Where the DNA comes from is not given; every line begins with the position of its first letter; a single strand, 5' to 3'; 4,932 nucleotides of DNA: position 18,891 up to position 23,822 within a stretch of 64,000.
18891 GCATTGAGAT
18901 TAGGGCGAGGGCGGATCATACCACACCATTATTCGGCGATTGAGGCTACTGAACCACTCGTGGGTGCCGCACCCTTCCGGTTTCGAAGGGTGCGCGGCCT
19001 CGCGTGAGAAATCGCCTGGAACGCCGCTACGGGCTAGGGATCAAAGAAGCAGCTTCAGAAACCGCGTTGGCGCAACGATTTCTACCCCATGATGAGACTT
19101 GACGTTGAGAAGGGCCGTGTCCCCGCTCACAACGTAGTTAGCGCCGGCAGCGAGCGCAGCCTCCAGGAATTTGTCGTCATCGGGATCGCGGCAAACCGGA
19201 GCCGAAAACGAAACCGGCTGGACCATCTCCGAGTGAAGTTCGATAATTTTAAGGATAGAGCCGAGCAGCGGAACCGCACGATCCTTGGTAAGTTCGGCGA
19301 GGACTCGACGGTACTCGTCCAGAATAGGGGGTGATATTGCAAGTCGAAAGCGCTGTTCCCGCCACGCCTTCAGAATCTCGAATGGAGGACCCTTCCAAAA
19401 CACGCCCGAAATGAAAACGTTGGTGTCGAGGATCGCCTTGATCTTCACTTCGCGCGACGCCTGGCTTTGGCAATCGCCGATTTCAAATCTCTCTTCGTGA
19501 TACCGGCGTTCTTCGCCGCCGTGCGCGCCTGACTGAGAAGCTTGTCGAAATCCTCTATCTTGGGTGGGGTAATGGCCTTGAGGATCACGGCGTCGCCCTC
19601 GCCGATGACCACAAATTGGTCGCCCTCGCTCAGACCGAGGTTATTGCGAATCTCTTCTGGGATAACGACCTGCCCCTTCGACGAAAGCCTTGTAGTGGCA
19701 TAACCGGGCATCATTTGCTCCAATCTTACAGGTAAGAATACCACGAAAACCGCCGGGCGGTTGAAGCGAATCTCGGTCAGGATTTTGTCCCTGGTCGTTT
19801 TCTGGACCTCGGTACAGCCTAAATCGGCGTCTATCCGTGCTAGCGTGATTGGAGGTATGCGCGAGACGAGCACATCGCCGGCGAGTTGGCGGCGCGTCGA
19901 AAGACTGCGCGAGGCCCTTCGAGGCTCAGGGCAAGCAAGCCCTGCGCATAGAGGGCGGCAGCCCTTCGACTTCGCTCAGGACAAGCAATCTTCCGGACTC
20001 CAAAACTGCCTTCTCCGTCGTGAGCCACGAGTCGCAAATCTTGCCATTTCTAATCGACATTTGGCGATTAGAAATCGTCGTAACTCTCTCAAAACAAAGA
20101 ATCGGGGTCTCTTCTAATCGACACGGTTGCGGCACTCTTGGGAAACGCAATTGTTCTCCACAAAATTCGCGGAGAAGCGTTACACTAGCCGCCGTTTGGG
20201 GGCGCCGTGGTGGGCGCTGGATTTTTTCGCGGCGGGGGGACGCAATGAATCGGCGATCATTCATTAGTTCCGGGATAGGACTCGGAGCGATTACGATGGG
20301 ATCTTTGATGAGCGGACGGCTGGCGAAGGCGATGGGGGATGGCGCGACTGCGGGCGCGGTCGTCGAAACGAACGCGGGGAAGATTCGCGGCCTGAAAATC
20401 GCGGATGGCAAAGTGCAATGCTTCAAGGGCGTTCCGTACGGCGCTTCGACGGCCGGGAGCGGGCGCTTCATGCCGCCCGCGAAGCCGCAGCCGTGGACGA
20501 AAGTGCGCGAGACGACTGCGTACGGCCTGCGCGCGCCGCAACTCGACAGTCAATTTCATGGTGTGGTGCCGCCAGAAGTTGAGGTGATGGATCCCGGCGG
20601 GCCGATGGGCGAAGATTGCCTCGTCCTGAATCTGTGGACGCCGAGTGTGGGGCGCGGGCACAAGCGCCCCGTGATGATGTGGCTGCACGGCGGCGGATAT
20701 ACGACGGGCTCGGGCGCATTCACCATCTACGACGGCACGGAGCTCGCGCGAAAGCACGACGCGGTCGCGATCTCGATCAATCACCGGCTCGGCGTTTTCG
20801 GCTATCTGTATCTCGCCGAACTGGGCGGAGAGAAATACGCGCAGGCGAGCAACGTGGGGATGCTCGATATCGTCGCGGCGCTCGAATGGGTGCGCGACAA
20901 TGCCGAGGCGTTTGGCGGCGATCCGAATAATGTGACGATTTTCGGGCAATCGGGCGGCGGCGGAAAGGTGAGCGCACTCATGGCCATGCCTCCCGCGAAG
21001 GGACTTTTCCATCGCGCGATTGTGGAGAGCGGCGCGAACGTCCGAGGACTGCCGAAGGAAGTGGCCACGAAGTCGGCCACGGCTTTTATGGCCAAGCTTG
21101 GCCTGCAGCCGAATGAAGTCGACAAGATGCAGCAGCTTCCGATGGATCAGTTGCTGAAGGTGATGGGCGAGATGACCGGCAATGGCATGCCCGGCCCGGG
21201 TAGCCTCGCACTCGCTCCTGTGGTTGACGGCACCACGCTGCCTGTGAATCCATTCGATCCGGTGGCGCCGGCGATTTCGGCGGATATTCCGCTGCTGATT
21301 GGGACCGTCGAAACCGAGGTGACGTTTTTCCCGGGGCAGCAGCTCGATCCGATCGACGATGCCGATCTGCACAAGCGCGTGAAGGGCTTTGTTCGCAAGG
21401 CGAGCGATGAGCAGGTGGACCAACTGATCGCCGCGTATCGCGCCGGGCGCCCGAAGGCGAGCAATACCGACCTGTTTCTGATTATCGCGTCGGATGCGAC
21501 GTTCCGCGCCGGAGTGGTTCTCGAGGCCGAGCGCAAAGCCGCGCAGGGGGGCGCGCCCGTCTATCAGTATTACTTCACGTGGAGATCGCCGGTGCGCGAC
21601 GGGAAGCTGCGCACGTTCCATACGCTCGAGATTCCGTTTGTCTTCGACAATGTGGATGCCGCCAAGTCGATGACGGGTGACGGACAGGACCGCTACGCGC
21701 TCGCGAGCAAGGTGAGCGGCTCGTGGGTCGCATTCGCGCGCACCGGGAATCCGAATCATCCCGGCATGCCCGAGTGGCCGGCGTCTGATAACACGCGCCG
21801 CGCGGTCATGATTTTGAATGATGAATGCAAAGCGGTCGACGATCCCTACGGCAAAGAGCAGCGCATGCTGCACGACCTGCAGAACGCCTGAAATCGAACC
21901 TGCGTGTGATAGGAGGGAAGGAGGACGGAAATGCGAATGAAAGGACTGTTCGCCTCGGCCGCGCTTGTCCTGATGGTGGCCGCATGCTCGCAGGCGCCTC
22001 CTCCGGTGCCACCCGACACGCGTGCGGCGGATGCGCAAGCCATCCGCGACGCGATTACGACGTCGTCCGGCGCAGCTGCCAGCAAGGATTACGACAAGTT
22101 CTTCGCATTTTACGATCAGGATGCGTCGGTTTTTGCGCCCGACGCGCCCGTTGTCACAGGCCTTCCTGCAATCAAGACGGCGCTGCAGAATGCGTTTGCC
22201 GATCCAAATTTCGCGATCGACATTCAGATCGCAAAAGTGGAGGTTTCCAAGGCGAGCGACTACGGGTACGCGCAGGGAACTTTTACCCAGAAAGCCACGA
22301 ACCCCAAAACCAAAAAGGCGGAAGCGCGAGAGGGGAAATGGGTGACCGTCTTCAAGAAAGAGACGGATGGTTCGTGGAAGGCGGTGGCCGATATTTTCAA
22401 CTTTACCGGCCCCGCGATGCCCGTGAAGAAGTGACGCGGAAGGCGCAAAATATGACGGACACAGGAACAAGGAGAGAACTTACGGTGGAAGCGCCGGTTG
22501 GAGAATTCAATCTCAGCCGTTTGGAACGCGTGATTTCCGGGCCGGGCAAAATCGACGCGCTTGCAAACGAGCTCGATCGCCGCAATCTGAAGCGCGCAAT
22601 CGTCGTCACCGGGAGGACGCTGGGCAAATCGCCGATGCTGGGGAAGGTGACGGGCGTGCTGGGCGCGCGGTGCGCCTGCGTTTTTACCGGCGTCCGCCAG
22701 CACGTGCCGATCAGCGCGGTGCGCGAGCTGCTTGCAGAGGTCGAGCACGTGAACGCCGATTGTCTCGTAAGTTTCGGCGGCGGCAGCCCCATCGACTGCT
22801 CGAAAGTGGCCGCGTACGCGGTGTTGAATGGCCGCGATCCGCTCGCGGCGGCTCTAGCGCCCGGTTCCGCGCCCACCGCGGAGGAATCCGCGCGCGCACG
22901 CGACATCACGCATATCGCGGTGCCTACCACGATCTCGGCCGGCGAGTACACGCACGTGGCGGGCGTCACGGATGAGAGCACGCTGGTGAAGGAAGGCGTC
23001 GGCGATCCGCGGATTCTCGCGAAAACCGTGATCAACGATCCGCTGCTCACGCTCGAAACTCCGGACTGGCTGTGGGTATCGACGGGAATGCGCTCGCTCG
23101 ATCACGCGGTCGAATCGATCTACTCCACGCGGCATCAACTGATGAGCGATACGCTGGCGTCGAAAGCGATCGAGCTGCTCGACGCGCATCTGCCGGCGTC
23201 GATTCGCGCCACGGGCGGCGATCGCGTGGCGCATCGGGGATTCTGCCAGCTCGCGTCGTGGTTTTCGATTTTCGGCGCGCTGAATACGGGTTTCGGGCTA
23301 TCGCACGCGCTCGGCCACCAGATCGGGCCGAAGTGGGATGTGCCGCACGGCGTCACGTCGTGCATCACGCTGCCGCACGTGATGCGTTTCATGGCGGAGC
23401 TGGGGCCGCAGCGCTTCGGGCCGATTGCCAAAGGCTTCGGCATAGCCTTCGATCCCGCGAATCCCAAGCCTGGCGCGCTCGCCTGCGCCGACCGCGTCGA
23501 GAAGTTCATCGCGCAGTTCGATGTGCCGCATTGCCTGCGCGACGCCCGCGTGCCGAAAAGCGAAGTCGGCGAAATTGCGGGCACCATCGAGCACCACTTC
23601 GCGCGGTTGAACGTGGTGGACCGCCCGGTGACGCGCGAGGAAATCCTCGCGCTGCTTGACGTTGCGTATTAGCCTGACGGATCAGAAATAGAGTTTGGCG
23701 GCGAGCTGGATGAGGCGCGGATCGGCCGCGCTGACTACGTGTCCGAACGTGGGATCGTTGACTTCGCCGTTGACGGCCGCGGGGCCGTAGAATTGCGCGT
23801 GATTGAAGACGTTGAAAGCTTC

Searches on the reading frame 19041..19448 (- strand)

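Call 9: search_protein_families(library=pfam, proteins=[window:19041-19448:-], max_evalue=0.001)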
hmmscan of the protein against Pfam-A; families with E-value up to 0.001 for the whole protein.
window:19041-19448:- (135 aa): 2 families
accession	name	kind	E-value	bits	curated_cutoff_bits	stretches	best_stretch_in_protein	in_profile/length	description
PF13470.12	PIN_3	-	1.7e-22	80.9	27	1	4-112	1-115/115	PIN domain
PF01850.27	PIN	-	0.00012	23.1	23.6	1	6-114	2-115/120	PIN domain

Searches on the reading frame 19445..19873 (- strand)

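Call 9: search_protein_families(library=pfam, proteins=[window:19445-19873:-], max_evalue=0.001)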
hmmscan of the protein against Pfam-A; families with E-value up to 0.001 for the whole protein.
window:19445-19873:- (142 aa): 1 family
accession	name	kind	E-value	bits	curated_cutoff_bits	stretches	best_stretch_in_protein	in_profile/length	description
PF04014.23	MazE_antitoxin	-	4.2e-08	33.5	24.7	1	61-103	2-45/48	Antidote-toxin recognition MazE, bacterial antitoxin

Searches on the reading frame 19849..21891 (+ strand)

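Call 10: search_protein_families(library=pfam, proteins=[window:19849-21891:+], max_evalue=0.001)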
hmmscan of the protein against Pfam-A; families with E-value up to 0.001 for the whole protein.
window:19849-21891:+ (680 aa): 3 families
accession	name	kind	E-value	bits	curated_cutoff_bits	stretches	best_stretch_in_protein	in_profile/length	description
PF00135.34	COesterase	-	4.4e-97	326.6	27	1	170-669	3-509/515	Carboxylesterase family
PF20434.5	BD-FAE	-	1.1e-09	38.5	26.8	1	261-383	2-111/215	BD-FAE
PF07859.19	Abhydrolase_3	-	3.9e-09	37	25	1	338-380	49-91/210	alpha/beta hydrolase fold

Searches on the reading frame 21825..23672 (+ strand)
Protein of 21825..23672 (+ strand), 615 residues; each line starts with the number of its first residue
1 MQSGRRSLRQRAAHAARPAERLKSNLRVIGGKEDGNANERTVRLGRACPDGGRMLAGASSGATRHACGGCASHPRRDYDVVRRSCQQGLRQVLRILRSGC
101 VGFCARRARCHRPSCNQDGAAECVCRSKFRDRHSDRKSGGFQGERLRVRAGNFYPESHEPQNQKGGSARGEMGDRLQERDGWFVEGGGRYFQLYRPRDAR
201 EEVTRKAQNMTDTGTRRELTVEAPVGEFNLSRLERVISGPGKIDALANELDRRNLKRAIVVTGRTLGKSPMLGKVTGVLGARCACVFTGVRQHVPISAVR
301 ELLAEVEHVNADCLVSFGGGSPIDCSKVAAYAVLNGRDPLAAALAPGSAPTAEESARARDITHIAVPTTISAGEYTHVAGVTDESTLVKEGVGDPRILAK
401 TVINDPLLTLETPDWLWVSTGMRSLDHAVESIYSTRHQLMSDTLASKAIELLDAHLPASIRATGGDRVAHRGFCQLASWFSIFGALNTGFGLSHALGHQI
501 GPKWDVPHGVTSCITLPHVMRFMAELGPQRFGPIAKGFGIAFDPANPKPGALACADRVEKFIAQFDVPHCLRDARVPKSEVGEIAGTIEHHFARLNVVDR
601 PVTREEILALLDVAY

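Call 10: search_protein_families(library=pfam, proteins=[window:21825-23672:+], max_evalue=0.001)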
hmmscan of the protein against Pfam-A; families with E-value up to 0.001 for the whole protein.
window:21825-23672:+ (615 aa): 3 families
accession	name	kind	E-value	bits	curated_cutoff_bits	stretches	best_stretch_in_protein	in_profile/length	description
PF00465.25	Fe-ADH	-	2.6e-30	105.7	31.3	1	235-406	3-168/168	Iron-containing alcohol dehydrogenase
PF25137.1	ADH_Fe_C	-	8.7e-28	97.8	27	1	418-614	2-193/194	Fe-containing alcohol dehydrogenase family, C-terminal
PF13685.12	Fe-ADH_2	-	9.2e-07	29.4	28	1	239-331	3-95/149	Iron-containing alcohol dehydrogenase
